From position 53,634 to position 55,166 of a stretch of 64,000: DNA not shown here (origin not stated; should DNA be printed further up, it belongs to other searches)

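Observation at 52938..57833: Giant surface protein with six lamin-tail domains fused to a complete double-HKD PLD domain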

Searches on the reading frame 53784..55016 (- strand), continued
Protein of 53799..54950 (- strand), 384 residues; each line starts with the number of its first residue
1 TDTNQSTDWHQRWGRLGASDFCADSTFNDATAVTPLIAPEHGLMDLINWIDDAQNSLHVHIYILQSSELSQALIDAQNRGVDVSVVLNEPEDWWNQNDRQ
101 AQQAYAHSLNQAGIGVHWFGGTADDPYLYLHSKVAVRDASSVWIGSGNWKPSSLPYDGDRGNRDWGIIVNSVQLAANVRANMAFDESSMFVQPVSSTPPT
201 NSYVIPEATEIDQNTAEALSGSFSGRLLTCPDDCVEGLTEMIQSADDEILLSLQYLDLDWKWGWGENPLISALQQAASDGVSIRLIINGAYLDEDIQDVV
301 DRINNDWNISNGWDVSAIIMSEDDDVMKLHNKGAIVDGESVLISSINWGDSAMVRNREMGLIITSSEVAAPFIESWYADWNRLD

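Call 44: list_cluster_members(proteins=[P0239, P0221, P0236, P0246, P0266, P0326, P0250, P0276, P0294, P0318])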
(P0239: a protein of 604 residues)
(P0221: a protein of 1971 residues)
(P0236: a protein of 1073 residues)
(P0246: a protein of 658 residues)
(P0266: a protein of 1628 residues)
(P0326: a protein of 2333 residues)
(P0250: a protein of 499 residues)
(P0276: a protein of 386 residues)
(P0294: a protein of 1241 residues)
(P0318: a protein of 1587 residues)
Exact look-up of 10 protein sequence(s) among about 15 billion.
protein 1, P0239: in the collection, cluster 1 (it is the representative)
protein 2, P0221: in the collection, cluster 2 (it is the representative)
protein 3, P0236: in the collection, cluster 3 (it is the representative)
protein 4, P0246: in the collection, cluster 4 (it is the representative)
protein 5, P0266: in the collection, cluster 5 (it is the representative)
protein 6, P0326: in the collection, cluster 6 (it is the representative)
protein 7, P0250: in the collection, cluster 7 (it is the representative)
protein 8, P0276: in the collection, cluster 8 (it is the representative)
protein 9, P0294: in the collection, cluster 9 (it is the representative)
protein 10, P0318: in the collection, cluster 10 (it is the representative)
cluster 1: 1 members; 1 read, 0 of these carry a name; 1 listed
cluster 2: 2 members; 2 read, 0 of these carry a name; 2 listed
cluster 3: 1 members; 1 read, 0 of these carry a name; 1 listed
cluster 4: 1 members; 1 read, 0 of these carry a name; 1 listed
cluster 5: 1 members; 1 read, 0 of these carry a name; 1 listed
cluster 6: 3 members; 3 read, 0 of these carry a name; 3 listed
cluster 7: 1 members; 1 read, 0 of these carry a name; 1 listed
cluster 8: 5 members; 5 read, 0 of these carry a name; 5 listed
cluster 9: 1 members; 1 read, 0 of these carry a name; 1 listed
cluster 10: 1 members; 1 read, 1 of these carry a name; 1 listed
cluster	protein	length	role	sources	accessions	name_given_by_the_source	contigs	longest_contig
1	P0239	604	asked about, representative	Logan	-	-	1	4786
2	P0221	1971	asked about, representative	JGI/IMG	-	-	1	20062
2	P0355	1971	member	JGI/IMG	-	-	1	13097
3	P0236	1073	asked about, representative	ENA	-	-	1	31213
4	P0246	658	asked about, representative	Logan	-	-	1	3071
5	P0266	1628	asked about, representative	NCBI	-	-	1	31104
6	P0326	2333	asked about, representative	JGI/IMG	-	-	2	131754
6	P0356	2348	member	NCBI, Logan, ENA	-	-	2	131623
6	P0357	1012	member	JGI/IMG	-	-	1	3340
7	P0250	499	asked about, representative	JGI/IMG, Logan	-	-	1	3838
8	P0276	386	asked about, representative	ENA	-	-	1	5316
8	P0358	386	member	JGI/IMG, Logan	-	-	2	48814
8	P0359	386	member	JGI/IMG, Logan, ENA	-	-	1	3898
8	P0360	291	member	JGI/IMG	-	-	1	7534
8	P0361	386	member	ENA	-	-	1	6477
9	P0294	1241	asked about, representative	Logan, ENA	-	-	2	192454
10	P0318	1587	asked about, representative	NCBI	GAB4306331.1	MAG: hypothetical protein Kow0069_02940 [Promethearchaeota archaeon]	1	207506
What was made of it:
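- Tried and rejected: Cluster look-up returned almost no names (call 44).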

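Call 45: find_related_loci(query=A1, collection=genome_contigs, flank=6000)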
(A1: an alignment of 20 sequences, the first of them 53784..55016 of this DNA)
Query A1 (411 aa) in genome_contigs; peptide patterns used: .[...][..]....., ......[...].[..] (x = any residue, [..] = any of these).
442 stretches matched a pattern; 356 encode a relative of the query (tblastn E <= 1e-3); the best 80 are kept; 80 distinct loci.
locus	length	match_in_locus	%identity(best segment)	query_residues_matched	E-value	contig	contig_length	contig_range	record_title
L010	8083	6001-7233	97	1-411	0e+0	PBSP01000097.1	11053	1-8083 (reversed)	MAG: Methanobacteriota archaeon isolate NP83 MHASMcontig_465610, whole genome shotgun sequence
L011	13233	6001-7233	88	1-411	0e+0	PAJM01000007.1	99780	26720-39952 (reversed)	MAG: Methanobacteriota archaeon isolate SAT95 156100, whole genome shotgun sequence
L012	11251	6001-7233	87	1-411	0e+0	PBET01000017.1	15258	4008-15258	MAG: Methanobacteriota archaeon isolate SP314 130394, whole genome shotgun sequence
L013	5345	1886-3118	87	1-411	0e+0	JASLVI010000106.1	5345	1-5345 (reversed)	MAG: Candidatus Poseidoniaceae archaeon isolate ETNP17_MAG_1 NODE_106_length_5345_cov_3.219628, whole genome shotgun seq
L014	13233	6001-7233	86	1-411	0e+0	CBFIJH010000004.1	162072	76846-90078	MAG: Candidatus Poseidoniaceae archaeon isolate Co_bin_759_indstr genome assembly, contig: Co_bin_759_indstr_c4, whole g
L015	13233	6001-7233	86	1-411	0e+0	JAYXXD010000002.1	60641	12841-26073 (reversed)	MAG: Thermoplasmatota archaeon isolate XS_MAG161 XS_MAG161_0002, whole genome shotgun sequence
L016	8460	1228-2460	84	1-411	0e+0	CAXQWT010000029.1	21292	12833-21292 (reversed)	MAG: Salipiger bermudensis isolate 3um_C4D0715_2.29 genome assembly, contig: k127_1037996, whole genome shotgun sequence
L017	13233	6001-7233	85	1-411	0e+0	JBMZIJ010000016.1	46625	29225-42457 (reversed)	MAG: Candidatus Poseidoniaceae archaeon isolate ME_XS_2301_4_bin25 ME_XS_2301_4_bin25_15, whole genome shotgun sequence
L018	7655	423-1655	84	1-411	0e+0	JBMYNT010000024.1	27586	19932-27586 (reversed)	MAG: Candidatus Poseidoniaceae archaeon isolate ME_XS_2307_bin_75 ME_XS_2307_bin_75_23, whole genome shotgun sequence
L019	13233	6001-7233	83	1-411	0e+0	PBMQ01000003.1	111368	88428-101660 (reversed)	MAG: Methanobacteriota archaeon isolate SP209 43066, whole genome shotgun sequence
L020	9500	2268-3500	83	1-411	0e+0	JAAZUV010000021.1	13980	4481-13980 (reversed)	MAG: Methanobacteriota archaeon isolate AW_metabat.40 AW_C601, whole genome shotgun sequence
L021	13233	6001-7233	84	1-411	0e+0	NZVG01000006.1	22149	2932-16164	MAG: Methanobacteriota archaeon isolate NAT68 MHASMcontig_431999, whole genome shotgun sequence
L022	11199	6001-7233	85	1-411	0e+0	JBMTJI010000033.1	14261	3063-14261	MAG: Candidatus Poseidoniaceae archaeon isolate CJ_V5_S11_50percent_ser_metabat.43 NODE_1858_length_14261_cov_7.537097,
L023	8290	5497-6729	83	1-411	0e+0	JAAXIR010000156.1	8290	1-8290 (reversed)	MAG: Candidatus Poseidoniales archaeon isolate SW22112_bin_20 NODE_5143_length_8290_cov_6.210079, whole genome shotgun s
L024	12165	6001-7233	83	1-411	0e+0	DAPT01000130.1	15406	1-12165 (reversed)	MAG TPA_asm: Euryarchaeota archaeon UBA124 UBA124_contig_50668, whole genome shotgun sequence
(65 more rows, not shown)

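Call 51: find_encoding_contigs(protein=P0294, flank=8000, max_places=1)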
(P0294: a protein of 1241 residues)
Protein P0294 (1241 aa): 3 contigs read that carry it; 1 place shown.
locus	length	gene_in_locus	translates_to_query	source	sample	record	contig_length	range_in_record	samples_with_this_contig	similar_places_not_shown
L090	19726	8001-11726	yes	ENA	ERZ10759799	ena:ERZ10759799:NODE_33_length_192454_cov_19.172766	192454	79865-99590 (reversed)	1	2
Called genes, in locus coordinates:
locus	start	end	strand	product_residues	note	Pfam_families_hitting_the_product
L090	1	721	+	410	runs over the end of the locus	PF00155:Aminotran_1_2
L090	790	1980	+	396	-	PF02254:TrkA_N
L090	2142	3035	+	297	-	PF13240:Zn_Ribbon_1 (weak)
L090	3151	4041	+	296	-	-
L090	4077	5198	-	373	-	PF00025:Arf (weak), PF00071:Ras, PF01926:MMR_HSR1 (weak), PF04670:Gtr1_RagA, PF08477:Roc (weak)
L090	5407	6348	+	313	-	PF12801:Fer4_5, PF12838:Fer4_7 (faint), PF13187:Fer4_9 (weak), PF00037:Fer4 (weak)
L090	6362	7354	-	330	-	-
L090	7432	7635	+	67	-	-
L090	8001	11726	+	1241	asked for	PF00932:LTD, PF11495:TrmB_EBD_N (faint), PF13091:PLDc_2, PF00614:PLDc (faint), PF13091:PLDc_2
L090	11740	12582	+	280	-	PF01336:tRNA_anti-codon (faint)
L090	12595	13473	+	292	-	PF01336:tRNA_anti-codon (weak)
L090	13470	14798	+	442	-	PF01970:TctA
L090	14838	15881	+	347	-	PF04307:YdjM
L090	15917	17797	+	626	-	PF01301:Glyco_hydro_35, PF02449:Glyco_hydro_42 (weak), PF21317:BetaGal_ABD_1, PF21467:BetaGal_gal-bd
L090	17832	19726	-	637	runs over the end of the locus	PF17214:KH_TffA, PF00753:Lactamase_B, PF16661:Lactamase_B_6, PF23023:Anti-Pycsar_Apyc1, PF12706:Lactamase_B_2, PF10996:Beta-Casp, PF07521:RMMBL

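Call 52: find_encoding_contigs(protein=P0318, flank=8000, max_places=1)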
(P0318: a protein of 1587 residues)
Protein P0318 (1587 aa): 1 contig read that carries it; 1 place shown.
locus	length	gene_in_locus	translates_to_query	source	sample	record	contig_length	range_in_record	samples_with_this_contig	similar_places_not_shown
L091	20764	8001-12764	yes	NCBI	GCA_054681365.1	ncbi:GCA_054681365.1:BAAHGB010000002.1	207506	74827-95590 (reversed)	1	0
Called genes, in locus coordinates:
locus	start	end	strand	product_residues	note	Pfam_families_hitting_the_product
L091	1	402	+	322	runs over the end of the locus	PF01048:PNP_UDP_1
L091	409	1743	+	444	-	PF01979:Amidohydro_1, PF07969:Amidohydro_3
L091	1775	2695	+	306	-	PF01048:PNP_UDP_1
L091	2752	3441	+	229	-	PF01791:DeoC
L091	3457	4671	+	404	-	PF01676:Metalloenzyme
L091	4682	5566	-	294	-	PF12146:Hydrolase_4 (weak), PF00561:Abhydrolase_1, PF12697:Abhydrolase_6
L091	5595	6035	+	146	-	PF05168:HEPN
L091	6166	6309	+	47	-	-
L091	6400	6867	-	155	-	PF08211:dCMP_cyt_deam_2, PF00383:dCMP_cyt_deam_1, PF26947:CDL (weak)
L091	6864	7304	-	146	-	-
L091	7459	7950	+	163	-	PF05014:Nuc_deoxyrib_tr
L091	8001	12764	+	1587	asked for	PF00932:LTD, PF13091:PLDc_2, PF00614:PLDc (faint), PF13091:PLDc_2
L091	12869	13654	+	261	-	PF13742:tRNA_anti_2 (faint), PF01336:tRNA_anti-codon (weak)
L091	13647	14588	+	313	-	PF01336:tRNA_anti-codon (faint)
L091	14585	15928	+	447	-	PF01970:TctA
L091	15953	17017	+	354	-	PF04307:YdjM (weak)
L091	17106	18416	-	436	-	PF07690:MFS_1, PF11700:ATG22, PF13347:MFS_2 (weak), PF07690:MFS_1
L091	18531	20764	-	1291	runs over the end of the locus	PF21910:GH85_C (faint), PF25833:Fn3_SaeA_3rd (faint), PF18884:TSP3_bac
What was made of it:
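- L091 lies inside a deo cluster with two PNP_UDP_1 genes, DeoC, a phosphopentomutase-type Metalloenzyme, cytidine deaminase and nucleoside deoxyribosyltransferase (call 52).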

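Call 53: find_encoding_contigs(protein=P0326, flank=8000, max_places=1)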
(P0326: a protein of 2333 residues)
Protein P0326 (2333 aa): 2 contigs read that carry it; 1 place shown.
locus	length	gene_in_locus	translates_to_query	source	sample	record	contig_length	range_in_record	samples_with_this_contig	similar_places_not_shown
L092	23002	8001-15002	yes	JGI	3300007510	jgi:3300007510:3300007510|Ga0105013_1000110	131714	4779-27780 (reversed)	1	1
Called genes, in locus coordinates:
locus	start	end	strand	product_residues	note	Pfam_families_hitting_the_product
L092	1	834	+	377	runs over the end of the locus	PF00226:DnaJ, PF01556:DnaJ_C, PF00684:DnaJ_CXXCXGXG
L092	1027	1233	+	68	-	PF14697:Fer4_21, PF12797:Fer4_2, PF12837:Fer4_6, PF13237:Fer4_10, PF00037:Fer4, PF12838:Fer4_7, PF13187:Fer4_9, PF00037:Fer4, +12 more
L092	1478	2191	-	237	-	PF01135:PCMT, PF02353:CMAS (weak), PF01596:Methyltransf_3 (weak), PF13847:Methyltransf_31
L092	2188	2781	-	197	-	PF19769:CPxCG_zf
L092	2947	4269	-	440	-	PF13240:Zn_Ribbon_1 (weak), PF13248:Zn_ribbon_3 (weak)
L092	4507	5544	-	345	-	PF01896:DNA_primase_S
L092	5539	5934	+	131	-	-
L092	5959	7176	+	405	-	PF00999:Na_H_Exchanger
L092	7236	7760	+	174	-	PF00571:CBS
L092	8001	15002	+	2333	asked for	PF00932:LTD, PF07705:CARDB (faint), PF00932:LTD, PF00614:PLDc (faint), PF00932:LTD, PF13091:PLDc_2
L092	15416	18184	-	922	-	PF00801:PKD (faint), PF02010:REJ (faint), PF17957:Big_7 (faint), PF18911:PKD_4 (faint), PF21027:Sde0182_C (faint), PF22352:K319L-like_PKD (faint)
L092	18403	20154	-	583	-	PF00009:GTP_EFTU, PF01926:MMR_HSR1 (weak), PF03144:GTP_EFTU_D2 (faint), PF11987:IF-2, PF14578:GTP_EFTU_D4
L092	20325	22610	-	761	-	PF00082:Peptidase_S8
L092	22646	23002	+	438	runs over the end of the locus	PF03486:HI0933_like, PF13738:Pyr_redox_3 (faint), PF22780:HI0933_like_1st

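Call 54: find_encoding_contigs(protein=P0236, flank=8000, max_places=1)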
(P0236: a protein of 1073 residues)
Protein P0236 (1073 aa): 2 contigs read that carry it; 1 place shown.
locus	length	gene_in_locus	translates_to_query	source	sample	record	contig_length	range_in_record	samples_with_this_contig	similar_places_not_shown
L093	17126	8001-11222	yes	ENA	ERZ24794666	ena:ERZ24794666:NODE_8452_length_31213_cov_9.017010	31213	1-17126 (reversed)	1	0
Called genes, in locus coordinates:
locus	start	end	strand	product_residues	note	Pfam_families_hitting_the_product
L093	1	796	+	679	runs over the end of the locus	PF01496:V_ATPase_I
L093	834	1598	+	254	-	PF00137:ATP-synt_C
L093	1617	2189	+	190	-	PF01991:vATP-synt_E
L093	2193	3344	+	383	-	PF01992:vATP-synt_AC39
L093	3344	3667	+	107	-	PF01990:ATP-synt_F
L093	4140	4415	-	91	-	-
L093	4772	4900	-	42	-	-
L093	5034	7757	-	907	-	PF05048:NosD, PF13229:Beta_helix, PF18911:PKD_4 (weak), PF07495:Y_Y_Y (faint), PF18911:PKD_4, PF00801:PKD, PF18911:PKD_4, PF22352:K319L-like_PKD (weak), +1 more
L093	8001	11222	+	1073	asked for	PF00932:LTD, PF17957:Big_7 (faint), PF13091:PLDc_2, PF00614:PLDc (faint), PF13091:PLDc_2, PF18911:PKD_4, PF00801:PKD, PF18911:PKD_4, +3 more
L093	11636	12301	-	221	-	PF01135:PCMT, PF00398:RrnaAD (weak), PF01209:Ubie_methyltran (weak), PF01596:Methyltransf_3 (weak), PF02353:CMAS (faint), PF13847:Methyltransf_31, PF13649:Methyltransf_25 (weak)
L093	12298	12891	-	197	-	PF19769:CPxCG_zf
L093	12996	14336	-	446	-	PF13240:Zn_Ribbon_1 (weak), PF13248:Zn_ribbon_3 (faint)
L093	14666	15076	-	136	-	-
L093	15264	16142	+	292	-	PF00459:Inositol_P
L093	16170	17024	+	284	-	PF02811:PHP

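Call 55: find_encoding_contigs(protein=P0266, flank=8000, max_places=1)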
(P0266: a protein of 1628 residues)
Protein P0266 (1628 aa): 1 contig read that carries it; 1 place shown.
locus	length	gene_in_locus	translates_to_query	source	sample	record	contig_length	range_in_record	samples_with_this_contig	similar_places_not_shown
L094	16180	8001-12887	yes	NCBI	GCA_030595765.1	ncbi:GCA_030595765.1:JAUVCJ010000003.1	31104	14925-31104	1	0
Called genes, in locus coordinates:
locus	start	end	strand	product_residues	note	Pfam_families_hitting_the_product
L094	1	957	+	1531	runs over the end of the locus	PF00133:tRNA-synt_1, PF01921:tRNA-synt_1f (faint), PF09334:tRNA-synt_1g, PF08264:Anticodon_1, PF19302:DUF5915, PF05763:DUF835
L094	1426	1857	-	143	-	-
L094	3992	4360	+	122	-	-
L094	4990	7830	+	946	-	PF13385:Laminin_G_3, PF02210:Laminin_G_2 (faint), PF13385:Laminin_G_3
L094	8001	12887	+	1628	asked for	PF00932:LTD, PF13091:PLDc_2, PF00614:PLDc (faint), PF13091:PLDc_2, PF00801:PKD, PF18911:PKD_4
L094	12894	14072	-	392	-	PF04015:DUF362, PF14697:Fer4_21 (faint), PF00037:Fer4 (weak), PF12797:Fer4_2 (faint), PF12837:Fer4_6 (faint), PF13237:Fer4_10 (faint), PF12838:Fer4_7, PF13187:Fer4_9 (weak), +1 more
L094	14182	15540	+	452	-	PF13173:AAA_14, PF13635:DUF4143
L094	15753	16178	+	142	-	?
